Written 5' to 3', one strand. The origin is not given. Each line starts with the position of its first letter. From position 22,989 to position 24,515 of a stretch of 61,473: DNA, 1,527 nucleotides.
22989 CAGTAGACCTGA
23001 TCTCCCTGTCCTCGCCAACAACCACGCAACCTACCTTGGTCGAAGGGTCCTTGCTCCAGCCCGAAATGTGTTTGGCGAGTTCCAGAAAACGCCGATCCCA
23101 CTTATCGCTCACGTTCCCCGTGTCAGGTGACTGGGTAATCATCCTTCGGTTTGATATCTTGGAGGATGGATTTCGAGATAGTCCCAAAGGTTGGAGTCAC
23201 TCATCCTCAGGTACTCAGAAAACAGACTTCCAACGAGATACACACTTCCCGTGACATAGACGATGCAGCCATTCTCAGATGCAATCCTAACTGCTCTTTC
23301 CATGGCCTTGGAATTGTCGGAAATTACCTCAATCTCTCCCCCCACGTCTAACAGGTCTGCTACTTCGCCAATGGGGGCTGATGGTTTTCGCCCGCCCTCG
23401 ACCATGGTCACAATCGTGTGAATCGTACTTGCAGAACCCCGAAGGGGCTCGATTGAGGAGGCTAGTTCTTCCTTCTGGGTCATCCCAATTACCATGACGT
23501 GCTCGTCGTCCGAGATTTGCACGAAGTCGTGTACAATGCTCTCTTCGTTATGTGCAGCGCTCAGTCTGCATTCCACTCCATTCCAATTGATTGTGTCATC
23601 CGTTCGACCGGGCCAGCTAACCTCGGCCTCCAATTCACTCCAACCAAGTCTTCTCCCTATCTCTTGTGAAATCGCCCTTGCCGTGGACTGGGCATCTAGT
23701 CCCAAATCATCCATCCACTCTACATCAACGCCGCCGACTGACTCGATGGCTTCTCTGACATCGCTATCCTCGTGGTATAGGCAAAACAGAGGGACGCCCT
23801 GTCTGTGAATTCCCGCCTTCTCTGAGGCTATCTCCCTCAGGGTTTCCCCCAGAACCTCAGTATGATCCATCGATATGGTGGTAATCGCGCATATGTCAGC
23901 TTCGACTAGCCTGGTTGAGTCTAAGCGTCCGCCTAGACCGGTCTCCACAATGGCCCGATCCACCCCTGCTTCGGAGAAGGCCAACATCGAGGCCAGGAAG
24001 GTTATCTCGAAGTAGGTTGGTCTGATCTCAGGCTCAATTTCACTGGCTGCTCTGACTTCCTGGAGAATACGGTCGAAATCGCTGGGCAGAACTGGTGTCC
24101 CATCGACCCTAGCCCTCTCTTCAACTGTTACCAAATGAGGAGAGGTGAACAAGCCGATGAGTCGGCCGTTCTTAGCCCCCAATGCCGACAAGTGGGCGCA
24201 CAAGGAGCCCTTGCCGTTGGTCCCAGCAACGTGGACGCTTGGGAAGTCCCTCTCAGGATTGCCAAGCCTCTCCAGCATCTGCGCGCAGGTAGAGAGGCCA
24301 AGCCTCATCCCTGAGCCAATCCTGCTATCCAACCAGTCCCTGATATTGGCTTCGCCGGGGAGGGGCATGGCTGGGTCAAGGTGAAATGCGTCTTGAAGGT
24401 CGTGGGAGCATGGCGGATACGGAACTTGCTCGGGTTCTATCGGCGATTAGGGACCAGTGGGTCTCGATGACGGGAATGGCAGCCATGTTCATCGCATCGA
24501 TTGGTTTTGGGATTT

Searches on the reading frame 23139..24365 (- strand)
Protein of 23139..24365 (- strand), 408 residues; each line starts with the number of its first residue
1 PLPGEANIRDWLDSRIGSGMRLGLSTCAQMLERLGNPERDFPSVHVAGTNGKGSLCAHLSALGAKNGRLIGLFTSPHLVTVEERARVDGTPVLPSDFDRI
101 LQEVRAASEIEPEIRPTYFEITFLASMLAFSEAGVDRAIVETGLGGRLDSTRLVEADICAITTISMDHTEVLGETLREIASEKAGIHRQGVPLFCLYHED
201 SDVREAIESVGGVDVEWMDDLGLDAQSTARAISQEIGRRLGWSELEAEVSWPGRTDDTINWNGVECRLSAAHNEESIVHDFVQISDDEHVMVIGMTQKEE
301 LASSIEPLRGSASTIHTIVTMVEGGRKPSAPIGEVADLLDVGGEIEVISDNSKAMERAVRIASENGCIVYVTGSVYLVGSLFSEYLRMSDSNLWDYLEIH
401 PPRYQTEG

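Call 8: search_protein_families(library=pfam, proteins=[window:23139-24365:-], max_evalue=0.01)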
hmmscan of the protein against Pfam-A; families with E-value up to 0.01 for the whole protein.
window:23139-24365:- (408 aa): 2 families
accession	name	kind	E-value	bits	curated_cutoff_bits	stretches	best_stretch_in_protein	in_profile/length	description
PF08245.18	Mur_ligase_M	-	1.3e-05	25.7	24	1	46-191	1-114/200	Mur ligase middle domain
PF02875.26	Mur_ligase_C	-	0.00035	21.8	28.4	1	262-374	10-126/127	Mur ligase, glutamate ligase domain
